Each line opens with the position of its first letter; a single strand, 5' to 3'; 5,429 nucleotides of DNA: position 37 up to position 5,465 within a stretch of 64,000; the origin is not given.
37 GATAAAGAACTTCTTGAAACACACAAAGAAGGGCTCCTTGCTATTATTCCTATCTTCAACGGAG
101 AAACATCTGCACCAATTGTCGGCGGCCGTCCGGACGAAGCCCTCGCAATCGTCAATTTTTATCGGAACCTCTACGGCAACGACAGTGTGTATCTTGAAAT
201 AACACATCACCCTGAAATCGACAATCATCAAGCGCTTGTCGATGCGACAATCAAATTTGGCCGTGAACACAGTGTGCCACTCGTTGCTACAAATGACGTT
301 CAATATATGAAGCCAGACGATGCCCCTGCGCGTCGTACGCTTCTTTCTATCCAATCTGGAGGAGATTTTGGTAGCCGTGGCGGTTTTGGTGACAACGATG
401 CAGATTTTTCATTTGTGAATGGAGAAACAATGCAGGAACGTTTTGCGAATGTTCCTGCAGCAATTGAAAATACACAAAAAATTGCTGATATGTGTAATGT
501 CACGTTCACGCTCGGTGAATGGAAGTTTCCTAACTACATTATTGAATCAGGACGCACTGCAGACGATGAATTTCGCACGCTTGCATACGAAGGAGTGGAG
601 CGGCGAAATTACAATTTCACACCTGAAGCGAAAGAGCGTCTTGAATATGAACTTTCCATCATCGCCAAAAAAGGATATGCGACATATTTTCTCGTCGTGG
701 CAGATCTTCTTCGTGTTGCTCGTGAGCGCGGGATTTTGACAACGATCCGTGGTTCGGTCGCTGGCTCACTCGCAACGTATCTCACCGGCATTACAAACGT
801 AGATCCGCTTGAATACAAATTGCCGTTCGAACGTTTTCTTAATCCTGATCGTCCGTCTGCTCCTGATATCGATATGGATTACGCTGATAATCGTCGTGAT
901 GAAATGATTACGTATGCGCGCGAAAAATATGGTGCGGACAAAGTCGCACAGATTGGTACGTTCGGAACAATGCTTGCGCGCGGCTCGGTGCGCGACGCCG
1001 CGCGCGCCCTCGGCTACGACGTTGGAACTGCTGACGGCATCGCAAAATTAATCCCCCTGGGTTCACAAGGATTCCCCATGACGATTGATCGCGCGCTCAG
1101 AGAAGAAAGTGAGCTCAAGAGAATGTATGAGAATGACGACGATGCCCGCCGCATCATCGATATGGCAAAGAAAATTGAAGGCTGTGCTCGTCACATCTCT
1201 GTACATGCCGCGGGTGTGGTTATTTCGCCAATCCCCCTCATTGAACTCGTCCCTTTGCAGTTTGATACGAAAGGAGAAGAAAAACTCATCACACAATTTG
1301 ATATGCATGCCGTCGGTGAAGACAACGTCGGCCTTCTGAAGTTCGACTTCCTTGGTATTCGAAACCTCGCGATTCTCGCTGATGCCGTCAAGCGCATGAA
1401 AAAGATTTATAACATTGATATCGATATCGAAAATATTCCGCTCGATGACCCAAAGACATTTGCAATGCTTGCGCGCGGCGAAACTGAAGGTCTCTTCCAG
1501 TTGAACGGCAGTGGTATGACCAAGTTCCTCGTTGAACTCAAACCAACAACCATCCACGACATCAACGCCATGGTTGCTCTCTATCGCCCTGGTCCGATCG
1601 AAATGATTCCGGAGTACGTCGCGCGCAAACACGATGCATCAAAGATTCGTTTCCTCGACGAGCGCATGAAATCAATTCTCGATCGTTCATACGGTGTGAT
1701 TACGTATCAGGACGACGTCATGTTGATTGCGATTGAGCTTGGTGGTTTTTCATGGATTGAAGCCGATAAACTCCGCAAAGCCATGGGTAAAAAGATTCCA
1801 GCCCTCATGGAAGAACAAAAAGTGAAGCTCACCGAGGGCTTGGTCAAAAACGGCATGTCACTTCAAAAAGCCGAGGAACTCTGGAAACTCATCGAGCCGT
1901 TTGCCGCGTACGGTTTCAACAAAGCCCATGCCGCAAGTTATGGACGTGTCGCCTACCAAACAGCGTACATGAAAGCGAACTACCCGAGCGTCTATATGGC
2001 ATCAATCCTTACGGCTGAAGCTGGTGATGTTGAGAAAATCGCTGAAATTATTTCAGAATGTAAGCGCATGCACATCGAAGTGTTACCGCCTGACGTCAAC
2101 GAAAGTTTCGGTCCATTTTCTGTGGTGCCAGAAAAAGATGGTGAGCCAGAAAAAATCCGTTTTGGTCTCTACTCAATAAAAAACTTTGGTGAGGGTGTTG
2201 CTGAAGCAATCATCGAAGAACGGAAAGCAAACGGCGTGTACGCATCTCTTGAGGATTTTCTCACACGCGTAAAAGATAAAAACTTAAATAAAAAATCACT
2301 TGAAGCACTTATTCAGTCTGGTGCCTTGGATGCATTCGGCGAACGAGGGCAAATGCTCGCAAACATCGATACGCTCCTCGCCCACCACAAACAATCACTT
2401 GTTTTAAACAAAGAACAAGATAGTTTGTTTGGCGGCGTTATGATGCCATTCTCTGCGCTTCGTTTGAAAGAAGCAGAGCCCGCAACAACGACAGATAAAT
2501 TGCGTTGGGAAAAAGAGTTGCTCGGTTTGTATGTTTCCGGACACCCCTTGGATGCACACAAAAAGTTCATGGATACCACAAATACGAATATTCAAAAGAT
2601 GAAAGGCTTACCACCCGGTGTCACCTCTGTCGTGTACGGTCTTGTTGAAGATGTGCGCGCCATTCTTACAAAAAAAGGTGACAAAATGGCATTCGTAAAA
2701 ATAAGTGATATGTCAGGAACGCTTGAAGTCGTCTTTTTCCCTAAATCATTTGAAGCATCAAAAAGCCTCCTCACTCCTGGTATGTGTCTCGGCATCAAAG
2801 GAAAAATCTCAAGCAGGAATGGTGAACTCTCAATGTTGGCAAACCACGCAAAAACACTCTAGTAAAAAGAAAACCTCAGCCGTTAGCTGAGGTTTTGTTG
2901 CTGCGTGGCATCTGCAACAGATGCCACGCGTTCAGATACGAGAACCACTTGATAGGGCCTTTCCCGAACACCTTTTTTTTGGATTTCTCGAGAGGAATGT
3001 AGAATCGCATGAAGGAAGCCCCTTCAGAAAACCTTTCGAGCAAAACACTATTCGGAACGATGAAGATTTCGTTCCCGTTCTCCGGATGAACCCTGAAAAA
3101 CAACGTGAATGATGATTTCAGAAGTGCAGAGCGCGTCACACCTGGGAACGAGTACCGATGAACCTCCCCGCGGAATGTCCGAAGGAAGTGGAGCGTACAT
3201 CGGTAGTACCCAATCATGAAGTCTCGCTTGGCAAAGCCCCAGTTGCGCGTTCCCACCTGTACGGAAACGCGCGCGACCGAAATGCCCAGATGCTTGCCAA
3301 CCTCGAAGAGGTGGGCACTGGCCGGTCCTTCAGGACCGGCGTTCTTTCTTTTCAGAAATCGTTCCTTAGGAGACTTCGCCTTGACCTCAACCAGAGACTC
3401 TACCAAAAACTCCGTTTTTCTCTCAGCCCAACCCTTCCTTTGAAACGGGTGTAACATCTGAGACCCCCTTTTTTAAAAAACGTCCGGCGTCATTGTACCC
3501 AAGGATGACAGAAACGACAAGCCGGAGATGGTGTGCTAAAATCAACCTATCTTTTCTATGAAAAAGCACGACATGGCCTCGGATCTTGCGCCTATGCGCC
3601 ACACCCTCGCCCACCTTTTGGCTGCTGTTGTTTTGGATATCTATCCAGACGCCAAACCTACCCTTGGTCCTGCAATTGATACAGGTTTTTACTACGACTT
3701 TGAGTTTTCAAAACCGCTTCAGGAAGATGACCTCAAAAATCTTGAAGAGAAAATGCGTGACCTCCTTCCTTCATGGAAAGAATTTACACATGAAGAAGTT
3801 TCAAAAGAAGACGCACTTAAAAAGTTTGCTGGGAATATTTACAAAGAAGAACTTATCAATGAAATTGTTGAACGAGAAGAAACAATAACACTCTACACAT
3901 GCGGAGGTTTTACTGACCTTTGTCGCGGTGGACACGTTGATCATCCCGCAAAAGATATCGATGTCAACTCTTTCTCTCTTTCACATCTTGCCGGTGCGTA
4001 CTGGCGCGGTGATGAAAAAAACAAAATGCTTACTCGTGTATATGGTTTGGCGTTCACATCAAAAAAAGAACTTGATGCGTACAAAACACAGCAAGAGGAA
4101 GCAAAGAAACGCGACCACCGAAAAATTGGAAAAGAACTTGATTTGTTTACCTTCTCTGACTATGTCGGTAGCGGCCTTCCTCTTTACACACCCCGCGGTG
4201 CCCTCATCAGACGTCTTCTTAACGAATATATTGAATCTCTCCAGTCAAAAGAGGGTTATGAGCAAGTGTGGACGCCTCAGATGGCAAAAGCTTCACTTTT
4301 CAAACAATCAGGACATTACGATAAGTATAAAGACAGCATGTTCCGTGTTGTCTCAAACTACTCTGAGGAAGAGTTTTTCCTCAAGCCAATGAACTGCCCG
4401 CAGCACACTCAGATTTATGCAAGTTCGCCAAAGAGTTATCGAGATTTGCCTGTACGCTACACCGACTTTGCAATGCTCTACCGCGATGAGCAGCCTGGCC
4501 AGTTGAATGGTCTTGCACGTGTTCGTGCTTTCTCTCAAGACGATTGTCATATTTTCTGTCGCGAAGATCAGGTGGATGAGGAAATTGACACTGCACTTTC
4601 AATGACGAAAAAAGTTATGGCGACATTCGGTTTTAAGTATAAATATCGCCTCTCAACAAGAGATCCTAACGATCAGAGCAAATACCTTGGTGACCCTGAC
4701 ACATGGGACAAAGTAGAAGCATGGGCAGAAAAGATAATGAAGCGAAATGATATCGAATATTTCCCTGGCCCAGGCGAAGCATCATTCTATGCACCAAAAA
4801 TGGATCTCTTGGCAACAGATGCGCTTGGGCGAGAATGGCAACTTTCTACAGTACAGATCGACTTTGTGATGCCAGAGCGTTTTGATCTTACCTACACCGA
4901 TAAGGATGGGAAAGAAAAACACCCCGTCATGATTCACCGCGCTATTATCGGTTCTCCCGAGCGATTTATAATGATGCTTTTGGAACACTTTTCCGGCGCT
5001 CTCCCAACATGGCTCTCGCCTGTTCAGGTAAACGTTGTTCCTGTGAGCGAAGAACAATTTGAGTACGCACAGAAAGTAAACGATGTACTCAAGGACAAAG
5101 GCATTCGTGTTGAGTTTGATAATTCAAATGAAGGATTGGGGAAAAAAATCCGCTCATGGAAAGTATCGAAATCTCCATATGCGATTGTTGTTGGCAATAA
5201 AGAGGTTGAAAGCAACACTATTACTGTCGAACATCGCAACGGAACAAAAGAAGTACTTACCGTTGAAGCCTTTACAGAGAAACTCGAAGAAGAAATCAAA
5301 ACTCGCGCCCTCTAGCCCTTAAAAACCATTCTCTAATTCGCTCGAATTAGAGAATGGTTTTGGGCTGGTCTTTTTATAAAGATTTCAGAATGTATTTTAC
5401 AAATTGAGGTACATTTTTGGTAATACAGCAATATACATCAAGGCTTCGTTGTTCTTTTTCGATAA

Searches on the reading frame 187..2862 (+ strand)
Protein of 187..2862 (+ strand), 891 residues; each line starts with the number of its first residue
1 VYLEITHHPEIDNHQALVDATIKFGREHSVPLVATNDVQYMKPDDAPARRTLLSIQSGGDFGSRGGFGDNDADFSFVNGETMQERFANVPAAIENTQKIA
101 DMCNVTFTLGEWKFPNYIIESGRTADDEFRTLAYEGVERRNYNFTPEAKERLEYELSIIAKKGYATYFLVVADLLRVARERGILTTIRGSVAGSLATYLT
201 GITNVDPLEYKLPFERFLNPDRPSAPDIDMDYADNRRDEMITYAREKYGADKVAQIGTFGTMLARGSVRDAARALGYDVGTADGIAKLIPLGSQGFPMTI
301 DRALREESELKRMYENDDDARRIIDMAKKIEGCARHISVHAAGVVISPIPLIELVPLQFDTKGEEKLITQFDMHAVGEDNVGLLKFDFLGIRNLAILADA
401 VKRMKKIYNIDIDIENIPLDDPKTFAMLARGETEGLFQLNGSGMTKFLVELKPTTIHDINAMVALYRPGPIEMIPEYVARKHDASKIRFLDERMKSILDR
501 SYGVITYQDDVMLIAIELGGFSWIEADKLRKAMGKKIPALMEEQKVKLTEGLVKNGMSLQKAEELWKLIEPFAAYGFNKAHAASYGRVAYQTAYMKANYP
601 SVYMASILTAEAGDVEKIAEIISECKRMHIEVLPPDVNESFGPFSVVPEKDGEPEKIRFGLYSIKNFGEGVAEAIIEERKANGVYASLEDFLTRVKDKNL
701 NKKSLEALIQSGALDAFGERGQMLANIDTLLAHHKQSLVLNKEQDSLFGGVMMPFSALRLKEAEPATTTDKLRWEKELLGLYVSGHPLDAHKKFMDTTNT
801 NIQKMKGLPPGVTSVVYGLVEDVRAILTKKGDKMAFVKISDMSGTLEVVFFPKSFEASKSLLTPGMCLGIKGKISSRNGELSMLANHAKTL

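Call 9: search_protein_families(library=pfam, proteins=[window:187-2862:+])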
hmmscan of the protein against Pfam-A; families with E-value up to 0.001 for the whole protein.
window:187-2862:+ (891 aa): 4 families
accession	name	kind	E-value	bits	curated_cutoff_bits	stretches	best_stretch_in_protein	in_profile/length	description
PF07733.18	DNA_pol3_alpha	-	8.2e-88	294.8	23.9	1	128-390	2-260/260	Bacterial DNA polymerase III alpha NTPase domain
PF17657.6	DNA_pol3_finger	-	3.8e-52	176.4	22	1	393-556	1-166/166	Bacterial DNA polymerase III alpha subunit finger domain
PF14579.12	HHH_6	-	1.6e-27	96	25.6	1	630-720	2-87/90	Helix-hairpin-helix motif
PF01336.31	tRNA_anti-codon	-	1e-14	54.6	27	1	816-889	3-73/75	OB-fold nucleic acid binding domain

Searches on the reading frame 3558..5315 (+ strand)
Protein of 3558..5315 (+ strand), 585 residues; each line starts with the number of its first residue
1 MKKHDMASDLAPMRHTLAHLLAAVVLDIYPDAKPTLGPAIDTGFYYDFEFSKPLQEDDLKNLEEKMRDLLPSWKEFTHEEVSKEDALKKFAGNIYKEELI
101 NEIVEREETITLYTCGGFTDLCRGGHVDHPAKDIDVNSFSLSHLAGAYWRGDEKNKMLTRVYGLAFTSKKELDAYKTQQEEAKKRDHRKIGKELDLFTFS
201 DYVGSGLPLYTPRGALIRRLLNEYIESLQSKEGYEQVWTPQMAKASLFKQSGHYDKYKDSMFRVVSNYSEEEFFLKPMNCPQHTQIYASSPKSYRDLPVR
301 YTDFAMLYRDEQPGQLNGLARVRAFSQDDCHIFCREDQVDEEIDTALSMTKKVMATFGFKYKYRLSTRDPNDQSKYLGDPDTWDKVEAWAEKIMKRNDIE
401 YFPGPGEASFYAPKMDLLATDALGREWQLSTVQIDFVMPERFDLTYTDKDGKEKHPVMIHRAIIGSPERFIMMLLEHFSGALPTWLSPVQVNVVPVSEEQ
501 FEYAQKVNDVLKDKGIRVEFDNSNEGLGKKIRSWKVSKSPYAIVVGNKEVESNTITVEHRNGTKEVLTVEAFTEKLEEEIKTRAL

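Call 9: search_protein_families(library=pfam, proteins=[window:3558-5315:+])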
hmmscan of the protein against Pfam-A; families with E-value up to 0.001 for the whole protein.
window:3558-5315:+ (585 aa): 3 families
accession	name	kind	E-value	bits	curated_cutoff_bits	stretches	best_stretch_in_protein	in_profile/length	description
PF00587.30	tRNA-synt_2b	-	3e-43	148.4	29.3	1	269-478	7-179/179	tRNA synthetase class II core domain (G, H, P, S and T)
PF03129.25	HGTP_anticodon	-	8.7e-23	80.7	21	1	490-578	1-93/94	Anticodon binding domain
PF07973.19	tRNA_SAD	-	4.8e-07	30.1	24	1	110-162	1-44/44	Threonyl and Alanyl tRNA synthetase second additional domain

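Call 53: list_cluster_members(proteins=[window:3558-5315:+, window:7240-7932:-, window:12359-14389:-])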
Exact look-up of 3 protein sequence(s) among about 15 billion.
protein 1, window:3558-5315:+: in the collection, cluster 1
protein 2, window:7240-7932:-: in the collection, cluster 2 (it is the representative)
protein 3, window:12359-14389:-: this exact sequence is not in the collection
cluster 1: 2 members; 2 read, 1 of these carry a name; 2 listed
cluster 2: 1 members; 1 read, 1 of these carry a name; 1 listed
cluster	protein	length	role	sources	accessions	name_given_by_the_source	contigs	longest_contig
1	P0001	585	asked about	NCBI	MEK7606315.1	MAG: threonine--tRNA ligase [Patescibacteria group bacterium]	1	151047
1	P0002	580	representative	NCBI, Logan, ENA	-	-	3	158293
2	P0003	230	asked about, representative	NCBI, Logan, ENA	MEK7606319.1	MAG: DUF975 family protein [Patescibacteria group bacterium]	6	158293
